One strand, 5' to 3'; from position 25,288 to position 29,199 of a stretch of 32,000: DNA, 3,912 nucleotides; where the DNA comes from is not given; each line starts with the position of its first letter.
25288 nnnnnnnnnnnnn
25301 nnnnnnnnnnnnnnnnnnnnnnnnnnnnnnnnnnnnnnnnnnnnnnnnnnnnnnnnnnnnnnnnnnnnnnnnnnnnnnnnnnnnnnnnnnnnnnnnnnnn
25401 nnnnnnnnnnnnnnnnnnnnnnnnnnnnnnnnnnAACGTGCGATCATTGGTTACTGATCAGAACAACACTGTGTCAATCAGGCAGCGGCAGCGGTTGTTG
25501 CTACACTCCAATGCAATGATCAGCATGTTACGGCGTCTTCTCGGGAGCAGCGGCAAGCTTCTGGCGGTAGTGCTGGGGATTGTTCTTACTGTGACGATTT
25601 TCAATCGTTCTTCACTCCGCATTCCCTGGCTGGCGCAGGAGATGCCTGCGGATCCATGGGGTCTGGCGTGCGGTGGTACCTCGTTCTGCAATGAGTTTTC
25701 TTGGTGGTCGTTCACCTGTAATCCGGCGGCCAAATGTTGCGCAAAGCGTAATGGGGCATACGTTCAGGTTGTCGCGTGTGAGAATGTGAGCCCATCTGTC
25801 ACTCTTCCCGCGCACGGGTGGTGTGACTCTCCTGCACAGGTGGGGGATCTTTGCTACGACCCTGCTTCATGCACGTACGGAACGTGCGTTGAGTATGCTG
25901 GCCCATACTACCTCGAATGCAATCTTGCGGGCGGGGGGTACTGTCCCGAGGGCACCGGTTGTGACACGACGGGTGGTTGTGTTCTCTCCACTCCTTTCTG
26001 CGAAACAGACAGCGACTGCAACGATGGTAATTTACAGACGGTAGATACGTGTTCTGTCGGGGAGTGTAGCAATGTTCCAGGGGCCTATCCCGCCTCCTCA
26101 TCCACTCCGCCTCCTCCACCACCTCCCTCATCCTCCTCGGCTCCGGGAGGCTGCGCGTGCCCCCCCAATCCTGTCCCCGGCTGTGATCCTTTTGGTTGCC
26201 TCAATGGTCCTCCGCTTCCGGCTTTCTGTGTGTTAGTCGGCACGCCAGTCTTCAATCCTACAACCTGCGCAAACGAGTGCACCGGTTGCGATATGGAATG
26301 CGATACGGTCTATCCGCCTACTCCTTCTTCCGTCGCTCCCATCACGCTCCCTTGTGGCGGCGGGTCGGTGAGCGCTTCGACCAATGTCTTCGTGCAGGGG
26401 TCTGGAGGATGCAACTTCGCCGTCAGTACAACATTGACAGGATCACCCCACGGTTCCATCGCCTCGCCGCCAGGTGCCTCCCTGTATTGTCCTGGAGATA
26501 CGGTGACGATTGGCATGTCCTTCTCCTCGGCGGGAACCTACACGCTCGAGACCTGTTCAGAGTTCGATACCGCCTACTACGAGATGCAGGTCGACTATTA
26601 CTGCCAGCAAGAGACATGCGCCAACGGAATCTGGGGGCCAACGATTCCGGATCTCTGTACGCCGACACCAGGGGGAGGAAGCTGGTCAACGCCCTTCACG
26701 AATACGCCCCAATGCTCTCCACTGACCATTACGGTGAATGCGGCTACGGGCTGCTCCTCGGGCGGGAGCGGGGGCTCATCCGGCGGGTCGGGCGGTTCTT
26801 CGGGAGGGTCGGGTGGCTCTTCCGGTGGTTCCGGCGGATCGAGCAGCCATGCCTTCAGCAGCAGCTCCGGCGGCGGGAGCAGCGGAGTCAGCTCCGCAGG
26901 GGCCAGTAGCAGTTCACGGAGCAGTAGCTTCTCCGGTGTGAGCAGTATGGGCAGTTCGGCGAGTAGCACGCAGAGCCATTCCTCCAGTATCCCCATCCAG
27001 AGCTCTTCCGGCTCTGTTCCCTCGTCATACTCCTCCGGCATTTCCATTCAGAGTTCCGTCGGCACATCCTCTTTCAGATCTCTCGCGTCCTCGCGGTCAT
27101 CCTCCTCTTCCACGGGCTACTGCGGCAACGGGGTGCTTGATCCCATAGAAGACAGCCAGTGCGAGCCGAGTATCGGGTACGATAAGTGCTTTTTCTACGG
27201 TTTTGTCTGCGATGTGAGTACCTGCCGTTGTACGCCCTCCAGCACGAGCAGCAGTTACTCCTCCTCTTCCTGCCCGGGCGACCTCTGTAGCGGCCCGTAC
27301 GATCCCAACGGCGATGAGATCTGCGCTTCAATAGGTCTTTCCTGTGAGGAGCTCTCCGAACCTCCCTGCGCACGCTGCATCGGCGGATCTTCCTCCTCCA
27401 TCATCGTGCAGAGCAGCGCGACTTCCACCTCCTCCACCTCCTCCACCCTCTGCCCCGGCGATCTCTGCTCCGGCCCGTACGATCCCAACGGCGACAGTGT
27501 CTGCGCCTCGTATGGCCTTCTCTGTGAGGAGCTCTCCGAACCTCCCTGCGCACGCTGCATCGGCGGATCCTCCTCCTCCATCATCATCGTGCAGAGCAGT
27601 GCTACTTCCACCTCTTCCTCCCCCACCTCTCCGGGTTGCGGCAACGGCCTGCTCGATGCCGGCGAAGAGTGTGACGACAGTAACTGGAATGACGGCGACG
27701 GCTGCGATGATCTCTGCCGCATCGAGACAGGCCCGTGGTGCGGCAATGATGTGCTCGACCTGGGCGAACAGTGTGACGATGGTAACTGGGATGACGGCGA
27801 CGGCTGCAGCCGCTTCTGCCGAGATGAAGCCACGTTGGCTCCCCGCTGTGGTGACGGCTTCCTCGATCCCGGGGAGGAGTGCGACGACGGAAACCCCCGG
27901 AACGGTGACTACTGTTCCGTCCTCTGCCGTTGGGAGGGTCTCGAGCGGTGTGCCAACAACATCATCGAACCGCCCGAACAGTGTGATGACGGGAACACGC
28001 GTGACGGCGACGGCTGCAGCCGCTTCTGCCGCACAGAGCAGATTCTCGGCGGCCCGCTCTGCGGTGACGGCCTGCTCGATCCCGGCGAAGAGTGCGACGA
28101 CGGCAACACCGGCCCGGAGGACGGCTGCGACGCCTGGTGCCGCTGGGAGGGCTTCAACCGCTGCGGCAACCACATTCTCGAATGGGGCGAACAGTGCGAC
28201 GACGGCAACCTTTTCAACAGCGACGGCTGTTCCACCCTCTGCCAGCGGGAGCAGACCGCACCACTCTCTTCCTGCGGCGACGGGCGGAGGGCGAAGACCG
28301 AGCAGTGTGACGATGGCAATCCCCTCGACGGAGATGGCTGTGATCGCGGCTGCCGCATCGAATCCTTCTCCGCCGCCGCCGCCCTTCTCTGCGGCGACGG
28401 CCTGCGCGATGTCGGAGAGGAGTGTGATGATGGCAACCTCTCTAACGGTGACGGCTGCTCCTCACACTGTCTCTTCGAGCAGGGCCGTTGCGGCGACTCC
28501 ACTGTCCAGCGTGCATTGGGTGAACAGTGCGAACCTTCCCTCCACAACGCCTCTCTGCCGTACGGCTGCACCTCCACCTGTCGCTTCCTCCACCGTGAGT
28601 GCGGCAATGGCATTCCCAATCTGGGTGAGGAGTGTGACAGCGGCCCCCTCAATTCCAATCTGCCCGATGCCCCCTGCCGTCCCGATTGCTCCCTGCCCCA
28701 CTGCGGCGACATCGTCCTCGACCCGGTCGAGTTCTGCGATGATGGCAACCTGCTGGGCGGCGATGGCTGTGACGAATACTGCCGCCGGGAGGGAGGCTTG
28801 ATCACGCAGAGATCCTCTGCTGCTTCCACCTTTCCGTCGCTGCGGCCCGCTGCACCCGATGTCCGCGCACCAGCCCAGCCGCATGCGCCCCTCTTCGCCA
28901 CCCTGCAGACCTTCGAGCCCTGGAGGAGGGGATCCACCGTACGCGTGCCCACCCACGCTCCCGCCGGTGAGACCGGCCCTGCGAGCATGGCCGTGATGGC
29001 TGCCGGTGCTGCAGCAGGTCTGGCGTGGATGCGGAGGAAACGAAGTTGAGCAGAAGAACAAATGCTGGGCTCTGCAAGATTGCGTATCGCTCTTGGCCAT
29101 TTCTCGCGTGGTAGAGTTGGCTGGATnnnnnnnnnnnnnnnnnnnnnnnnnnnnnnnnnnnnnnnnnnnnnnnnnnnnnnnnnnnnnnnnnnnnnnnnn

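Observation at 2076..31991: A 30 kb single-strand array of seven giant head-stalk-anchor surface proteins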

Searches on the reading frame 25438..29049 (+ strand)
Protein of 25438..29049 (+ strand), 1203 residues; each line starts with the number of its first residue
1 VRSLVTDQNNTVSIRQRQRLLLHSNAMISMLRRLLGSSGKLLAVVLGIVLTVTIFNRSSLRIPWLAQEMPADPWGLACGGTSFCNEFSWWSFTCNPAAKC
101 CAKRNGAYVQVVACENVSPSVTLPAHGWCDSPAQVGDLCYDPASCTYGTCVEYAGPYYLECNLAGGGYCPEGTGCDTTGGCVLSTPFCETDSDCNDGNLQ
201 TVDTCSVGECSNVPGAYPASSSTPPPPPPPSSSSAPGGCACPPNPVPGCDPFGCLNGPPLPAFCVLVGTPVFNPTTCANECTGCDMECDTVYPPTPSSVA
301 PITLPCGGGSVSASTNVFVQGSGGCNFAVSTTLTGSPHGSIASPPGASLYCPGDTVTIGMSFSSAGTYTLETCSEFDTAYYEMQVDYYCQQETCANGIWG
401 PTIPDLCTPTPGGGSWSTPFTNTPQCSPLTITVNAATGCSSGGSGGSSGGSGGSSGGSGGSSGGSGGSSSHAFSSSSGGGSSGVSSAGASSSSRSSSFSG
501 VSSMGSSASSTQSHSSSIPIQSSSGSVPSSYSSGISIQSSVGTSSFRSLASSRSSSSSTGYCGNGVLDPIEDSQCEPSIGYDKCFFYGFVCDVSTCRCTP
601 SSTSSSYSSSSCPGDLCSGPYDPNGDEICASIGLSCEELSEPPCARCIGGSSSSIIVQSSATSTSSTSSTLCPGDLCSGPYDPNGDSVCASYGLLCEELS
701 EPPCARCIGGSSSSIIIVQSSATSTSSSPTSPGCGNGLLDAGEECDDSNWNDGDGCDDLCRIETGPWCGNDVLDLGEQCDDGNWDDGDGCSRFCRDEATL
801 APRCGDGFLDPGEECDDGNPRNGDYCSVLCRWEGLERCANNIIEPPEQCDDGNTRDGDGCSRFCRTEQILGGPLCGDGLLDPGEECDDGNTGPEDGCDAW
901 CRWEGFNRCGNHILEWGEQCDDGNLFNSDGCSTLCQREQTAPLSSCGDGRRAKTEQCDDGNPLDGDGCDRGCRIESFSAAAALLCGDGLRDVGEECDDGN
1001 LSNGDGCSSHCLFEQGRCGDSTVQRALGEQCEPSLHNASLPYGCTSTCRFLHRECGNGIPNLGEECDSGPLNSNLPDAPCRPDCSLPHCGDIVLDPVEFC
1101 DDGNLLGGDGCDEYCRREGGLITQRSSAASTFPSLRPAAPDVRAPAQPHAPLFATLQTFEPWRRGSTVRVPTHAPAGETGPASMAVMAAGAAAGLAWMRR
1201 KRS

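Call 6: search_protein_families(library=pfam, proteins=[window:25438-29049:+], max_evalue=0.01)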
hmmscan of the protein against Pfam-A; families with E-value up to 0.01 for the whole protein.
window:25438-29049:+ (1203 aa): 1 family
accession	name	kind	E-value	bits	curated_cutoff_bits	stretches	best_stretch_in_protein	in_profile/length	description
PF13948.11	DUF4215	-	2.3e-45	153.1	27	9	873-901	19-46/47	Domain of unknown function (DUF4215)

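Call 7: search_protein_families(library=ncbifam, proteins=[window:25438-29049:+], max_evalue=0.01)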
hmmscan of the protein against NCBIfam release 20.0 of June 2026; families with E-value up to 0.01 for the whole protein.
window:25438-29049:+ (1203 aa): 1 family
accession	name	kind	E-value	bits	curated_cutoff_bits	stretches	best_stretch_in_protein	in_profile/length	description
TIGR02232.1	myxo_disulf_rpt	repeat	4.9e-93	304.6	20.8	9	836-868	2-34/38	cysteine-rich acidic repeat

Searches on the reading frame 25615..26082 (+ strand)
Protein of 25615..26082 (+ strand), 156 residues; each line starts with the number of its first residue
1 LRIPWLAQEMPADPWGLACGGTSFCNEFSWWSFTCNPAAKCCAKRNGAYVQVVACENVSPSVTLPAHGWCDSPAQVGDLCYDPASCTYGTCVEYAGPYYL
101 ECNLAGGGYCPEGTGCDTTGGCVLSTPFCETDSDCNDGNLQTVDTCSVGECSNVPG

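Call 41: search_protein_families(library=pfam, max_evalue=1, proteins=[window:25615-26082:+])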
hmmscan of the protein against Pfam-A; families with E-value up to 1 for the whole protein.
seq(156 aa): 1 family
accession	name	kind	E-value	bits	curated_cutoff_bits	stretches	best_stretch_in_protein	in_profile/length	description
PF12166.14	Piezo_cap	-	0.26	11.3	26.9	1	26-63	171-210/298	Piezo non-specific cation channel, cap domain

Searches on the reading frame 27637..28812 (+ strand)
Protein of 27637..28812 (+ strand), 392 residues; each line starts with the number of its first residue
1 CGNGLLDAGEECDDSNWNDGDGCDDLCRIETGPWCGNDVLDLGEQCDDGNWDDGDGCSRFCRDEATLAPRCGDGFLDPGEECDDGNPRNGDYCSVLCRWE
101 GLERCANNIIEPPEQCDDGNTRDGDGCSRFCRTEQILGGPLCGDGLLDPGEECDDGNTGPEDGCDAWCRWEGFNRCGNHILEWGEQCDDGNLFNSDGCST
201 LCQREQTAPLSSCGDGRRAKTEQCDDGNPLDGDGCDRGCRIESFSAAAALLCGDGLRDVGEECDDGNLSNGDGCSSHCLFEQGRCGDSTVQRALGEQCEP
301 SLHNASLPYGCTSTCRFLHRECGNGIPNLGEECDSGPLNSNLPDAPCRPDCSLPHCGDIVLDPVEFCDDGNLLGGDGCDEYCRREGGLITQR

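Call 42: search_solved_structures(query=window:27637-28812:+, max_evalue=1, show_alignments=2)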
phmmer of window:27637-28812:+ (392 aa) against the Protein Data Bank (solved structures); distinct sequences matched with E-value up to 1: 0.

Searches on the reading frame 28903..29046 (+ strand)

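Call 9: search_protein_families(library=ncbifam, proteins=[window:28903-29046:+], max_evalue=10)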
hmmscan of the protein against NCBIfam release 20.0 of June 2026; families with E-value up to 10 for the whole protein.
seq(48 aa): 4 families
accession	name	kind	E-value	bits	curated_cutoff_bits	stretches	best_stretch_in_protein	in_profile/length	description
TIGR03901.2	MYXO-CTERM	domain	0.035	14.5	20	1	22-47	9-34/34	MYXO-CTERM sorting domain-containing protein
NF033191.4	JDVT-CTERM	domain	0.039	13.9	27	1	23-45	13-34/35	JDVT-CTERM domain-containing protein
TIGR02595.1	PEP_CTERM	domain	0.055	14.3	16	1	26-47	4-23/24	PEP-CTERM sorting domain-containing protein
TIGR01167.1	LPXTG_anchor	domain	0.1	13.3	15.9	1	22-47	6-31/34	LPXTG cell wall anchor domain-containing protein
